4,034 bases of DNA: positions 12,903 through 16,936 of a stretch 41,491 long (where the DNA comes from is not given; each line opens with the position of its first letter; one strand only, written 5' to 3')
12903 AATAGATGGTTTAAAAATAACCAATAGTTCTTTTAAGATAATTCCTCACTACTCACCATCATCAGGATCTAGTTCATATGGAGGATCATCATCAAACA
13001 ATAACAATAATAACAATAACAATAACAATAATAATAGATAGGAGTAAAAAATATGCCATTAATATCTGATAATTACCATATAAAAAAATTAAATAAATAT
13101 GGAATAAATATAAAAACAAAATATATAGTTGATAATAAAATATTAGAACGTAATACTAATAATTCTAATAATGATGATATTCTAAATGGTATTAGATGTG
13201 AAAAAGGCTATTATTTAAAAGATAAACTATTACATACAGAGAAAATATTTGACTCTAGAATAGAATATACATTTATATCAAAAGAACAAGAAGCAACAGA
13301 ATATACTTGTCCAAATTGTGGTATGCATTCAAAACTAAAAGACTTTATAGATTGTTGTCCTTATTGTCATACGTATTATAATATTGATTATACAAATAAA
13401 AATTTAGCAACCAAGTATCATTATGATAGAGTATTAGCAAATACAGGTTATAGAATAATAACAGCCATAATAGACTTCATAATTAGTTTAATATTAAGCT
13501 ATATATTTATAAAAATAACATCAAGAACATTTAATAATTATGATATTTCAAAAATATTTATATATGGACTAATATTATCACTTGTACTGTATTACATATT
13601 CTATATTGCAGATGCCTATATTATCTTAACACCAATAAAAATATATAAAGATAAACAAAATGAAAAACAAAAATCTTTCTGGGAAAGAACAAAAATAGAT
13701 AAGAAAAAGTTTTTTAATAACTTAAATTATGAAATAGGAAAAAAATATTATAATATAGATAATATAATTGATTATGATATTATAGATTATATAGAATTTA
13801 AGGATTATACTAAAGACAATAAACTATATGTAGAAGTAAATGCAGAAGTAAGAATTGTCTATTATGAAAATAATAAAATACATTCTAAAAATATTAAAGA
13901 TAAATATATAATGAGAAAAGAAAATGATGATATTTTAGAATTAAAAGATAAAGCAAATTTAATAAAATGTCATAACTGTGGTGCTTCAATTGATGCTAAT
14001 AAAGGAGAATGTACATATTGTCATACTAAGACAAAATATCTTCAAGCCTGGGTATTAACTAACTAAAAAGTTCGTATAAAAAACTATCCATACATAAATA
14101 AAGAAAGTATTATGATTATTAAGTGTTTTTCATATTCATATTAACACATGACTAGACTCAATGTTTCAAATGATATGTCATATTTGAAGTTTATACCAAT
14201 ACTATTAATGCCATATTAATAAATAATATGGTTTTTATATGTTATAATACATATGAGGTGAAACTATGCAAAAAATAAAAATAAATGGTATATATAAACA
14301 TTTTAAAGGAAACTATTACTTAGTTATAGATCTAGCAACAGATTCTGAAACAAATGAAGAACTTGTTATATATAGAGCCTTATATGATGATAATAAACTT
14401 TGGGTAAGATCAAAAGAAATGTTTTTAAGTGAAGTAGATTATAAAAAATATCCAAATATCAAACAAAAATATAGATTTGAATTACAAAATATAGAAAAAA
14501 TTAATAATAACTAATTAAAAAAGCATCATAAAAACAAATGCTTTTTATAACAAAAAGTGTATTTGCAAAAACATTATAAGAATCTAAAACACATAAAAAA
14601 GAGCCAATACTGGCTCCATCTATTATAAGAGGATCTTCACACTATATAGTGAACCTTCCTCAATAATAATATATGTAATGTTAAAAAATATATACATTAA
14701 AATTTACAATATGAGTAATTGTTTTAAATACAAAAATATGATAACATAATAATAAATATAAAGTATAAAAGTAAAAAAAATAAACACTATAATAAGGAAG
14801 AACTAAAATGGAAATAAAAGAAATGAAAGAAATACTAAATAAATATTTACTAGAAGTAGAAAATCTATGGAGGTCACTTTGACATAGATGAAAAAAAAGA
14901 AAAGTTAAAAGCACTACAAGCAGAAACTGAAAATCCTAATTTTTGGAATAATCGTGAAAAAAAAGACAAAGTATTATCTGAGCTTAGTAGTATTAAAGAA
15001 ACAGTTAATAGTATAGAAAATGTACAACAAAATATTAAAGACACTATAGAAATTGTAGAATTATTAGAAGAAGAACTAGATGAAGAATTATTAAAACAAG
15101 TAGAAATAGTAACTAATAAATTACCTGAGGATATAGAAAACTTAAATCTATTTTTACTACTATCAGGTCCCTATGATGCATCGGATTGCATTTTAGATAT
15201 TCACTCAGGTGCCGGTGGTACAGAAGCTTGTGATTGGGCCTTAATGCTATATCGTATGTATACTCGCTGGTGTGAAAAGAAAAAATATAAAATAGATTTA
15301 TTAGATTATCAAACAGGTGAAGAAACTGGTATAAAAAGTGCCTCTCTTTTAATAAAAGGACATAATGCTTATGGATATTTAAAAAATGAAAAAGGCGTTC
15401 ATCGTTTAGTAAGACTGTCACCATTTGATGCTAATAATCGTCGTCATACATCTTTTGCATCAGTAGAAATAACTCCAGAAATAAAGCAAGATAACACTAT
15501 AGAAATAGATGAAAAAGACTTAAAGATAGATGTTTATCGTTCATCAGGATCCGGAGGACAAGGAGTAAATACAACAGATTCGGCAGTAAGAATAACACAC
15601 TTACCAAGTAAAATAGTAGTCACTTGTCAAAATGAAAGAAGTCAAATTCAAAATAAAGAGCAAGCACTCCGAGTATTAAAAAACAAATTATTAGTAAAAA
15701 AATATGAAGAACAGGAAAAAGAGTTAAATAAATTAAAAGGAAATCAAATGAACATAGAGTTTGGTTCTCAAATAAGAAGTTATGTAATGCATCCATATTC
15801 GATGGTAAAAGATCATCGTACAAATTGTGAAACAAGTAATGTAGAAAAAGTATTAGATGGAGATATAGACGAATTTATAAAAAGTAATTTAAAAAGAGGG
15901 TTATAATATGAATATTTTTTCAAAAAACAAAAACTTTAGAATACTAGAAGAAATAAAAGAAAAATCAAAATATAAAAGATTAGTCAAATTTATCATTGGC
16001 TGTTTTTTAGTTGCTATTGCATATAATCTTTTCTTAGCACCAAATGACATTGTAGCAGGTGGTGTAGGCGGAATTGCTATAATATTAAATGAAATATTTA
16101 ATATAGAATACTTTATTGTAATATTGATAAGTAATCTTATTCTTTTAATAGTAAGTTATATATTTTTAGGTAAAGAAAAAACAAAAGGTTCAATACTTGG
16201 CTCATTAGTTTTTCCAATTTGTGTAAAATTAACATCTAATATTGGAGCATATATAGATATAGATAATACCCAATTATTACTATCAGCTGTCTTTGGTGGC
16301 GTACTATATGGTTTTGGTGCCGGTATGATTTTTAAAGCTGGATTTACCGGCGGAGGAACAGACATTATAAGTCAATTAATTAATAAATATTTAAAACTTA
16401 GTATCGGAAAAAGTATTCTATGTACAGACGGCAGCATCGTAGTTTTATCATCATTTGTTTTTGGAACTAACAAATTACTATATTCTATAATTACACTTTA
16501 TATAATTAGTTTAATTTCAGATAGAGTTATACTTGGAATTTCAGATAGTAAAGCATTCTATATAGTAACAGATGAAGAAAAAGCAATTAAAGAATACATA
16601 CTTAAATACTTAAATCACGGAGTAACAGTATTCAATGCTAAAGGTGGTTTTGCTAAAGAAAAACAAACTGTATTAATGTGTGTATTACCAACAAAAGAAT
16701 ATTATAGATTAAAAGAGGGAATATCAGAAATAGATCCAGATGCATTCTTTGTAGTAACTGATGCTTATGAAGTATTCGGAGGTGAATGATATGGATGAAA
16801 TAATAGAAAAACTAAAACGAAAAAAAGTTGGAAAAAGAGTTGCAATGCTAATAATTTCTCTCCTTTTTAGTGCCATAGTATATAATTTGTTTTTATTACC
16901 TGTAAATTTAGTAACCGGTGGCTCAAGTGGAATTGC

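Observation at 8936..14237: Four-gene operon coupling a long rSAM/SPASM enzyme to two zinc-ribbon membrane proteins (one LRR-bearing) and a poly-Asn-tailed small protein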

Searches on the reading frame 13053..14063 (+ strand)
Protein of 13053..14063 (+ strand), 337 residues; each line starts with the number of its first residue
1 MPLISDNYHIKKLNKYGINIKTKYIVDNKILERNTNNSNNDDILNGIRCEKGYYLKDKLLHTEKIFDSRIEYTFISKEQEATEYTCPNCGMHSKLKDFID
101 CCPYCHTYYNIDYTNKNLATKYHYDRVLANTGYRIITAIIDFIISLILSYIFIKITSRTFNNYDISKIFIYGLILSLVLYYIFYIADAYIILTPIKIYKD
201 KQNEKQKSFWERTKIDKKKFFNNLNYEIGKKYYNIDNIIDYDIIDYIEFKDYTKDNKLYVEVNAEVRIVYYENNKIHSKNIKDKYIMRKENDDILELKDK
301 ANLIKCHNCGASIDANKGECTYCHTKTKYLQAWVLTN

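Call 3: search_protein_families(library=pfam, proteins=[window:13053-14063:+], max_evalue=0.1)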
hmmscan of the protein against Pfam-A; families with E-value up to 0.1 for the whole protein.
window:13053-14063:+ (337 aa): 8 families
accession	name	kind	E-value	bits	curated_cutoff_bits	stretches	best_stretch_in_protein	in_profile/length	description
PF01155.25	HypA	-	0.00023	21.6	28.9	0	293-327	60-96/112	Hydrogenase/urease nickel incorporation, metallochaperone, hypA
PF06195.18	DUF996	-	0.004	17.8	31.3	1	116-201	14-104/138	Protein of unknown function (DUF996)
PF13240.11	Zn_Ribbon_1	-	0.0044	17.2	25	1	305-326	1-22/23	zinc-ribbon domain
PF12773.13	DZR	-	0.007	16.9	27.3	1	304-323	25-44/45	Double zinc ribbon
PF11023.14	DUF2614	-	0.0077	16.8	21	1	65-114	48-98/111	Zinc-ribbon containing domain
PF23458.2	DUF7130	-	0.016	15.5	35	0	82-107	52-78/89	Domain of unknown function (DUF7130)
PF06271.18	RDD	-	0.036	14.8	24.1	1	129-185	2-62/137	RDD family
PF07282.18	Cas12f1-like_TNB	-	0.054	14.1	26.3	0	78-113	23-54/60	Cas12f1-like, TNB domain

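Call 4: search_protein_families(library=ncbifam, proteins=[window:13053-14063:+], max_evalue=0.1)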
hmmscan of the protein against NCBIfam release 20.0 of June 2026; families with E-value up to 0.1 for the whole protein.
window:13053-14063:+ (337 aa): 6 families
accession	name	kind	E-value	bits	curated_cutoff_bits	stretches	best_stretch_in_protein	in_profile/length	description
NF002796.0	PRK02935.1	equivalog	0.0032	17.3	108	1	80-125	67-112/118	hypothetical protein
NF045767.1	RuberyRbr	equivalog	0.0043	17.1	200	0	68-107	143-182/194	rubrerythrin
NF051898.1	MBSP1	equivalog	0.012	15.2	320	1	298-326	45-73/289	biosurfactant protein 1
TIGR01605.1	PYST-D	paralog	0.014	15.2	41.4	1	170-206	11-47/55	Plasmodium yoelii subtelomeric family PYST-D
NF049953.1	ribbon_DG_selen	exception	0.018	14.9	130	0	76-106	140-168/172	zinc ribbon-containing (seleno)protein DG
NF047912.1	ECs_2282_CxxC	subfamily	0.04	13.8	37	0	75-96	19-40/60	ECs_2282 family putative zinc-binding protein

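Call 5: search_protein_families(library=padloc, proteins=[window:13053-14063:+], max_evalue=0.1)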
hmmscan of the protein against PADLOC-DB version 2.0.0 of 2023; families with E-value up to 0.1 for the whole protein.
window:13053-14063:+ (337 aa): 0 families

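Call 23: find_homologous_proteins(query=window:13053-14063:+, max_evalue=0.001)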
Query window:13053-14063:+ (337 aa): 843 proteins with E <= 0.001 among 3611 candidates; the best 120 are listed.
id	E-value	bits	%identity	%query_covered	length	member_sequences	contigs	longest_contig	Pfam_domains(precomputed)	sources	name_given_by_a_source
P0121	1.6e-220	749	100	100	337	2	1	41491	-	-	-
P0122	1.1e-162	559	74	99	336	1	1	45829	PF01155.26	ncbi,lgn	-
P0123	1.9e-162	559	74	99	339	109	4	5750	-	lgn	-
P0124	1.0e-158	546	71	100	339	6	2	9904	-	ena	-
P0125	1.3e-158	546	73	99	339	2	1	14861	-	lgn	-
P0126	4.7e-158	544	70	100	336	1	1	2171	PF01155.26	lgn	-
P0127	1.4e-157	542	72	99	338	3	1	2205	PF13240.12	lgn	-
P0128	1.5e-157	542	72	99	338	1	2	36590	-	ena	-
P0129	2.2e-157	542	72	99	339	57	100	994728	-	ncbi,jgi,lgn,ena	-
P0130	4.4e-157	541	71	99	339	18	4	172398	-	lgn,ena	-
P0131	5.0e-157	541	72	99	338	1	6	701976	-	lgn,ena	-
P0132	7.1e-157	540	72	99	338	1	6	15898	-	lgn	-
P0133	7.2e-157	540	72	99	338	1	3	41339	-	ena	-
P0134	8.6e-157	540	72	99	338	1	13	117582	-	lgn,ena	-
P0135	1.2e-156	539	71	99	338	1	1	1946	-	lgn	-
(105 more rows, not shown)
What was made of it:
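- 13053..14066 (+): Gene D: 337-aa protein with a conserved N-terminal domain, Cys4 ribbon 1, a two-helix membrane hairpin, a cytoplasmic domain and Cys4 ribbon 2. 843 homologues, all unnamed (call 23).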

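Call 49: search_protein_families(library=phrogs, proteins=[window:13053-14063:+], max_evalue=0.01)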
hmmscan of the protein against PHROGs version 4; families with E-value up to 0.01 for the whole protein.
window:13053-14063:+ (337 aa): 4 families
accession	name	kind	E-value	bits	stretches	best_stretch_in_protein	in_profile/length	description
phrog_4852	-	unknown function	0.00044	21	0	78-123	8-53/194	-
phrog_12167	-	unknown function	0.0028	18.8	0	77-115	136-172/182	-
phrog_9188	-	unknown function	0.0065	17.7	1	79-109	34-64/70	-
phrog_6586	-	unknown function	0.0081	17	0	303-329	3-29/129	-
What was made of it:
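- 13053..14066 (+): No family match above cutoff (calls 3, 4, 49).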

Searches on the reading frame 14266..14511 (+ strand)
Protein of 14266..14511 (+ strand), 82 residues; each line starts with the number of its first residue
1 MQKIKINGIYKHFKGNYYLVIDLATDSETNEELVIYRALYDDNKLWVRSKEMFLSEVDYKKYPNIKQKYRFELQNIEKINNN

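Call 3: search_protein_families(library=pfam, proteins=[window:14266-14511:+], max_evalue=0.1)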
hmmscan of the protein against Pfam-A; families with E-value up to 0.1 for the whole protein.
window:14266-14511:+ (82 aa): 1 family
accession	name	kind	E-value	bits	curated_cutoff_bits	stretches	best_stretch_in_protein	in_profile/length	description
PF07866.17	DUF1653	-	5.6e-25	87.9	23.5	1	8-72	1-61/62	Protein of unknown function (DUF1653)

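Call 4: search_protein_families(library=ncbifam, proteins=[window:14266-14511:+], max_evalue=0.1)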
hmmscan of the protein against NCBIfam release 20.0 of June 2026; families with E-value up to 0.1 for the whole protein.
window:14266-14511:+ (82 aa): 0 families

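Call 5: search_protein_families(library=padloc, proteins=[window:14266-14511:+], max_evalue=0.1)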
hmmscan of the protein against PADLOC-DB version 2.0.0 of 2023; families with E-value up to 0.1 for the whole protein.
window:14266-14511:+ (82 aa): 0 families

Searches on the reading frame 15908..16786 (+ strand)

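Call 89: search_protein_families(library=pfam, proteins=[window:15908-16786:+], max_evalue=0.001)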
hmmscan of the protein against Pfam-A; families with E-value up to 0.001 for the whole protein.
window:15908-16786:+ (293 aa): 2 families
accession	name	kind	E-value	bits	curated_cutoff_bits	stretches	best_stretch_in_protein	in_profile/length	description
PF02588.21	YitT_membrane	-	4.1e-55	186.8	24.3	1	27-231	4-204/205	Uncharacterised 5xTM membrane BCR, YitT family COG1284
PF10035.14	DUF2179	-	7e-22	77.5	22.8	1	237-291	1-55/55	Uncharacterized protein conserved in bacteria (DUF2179)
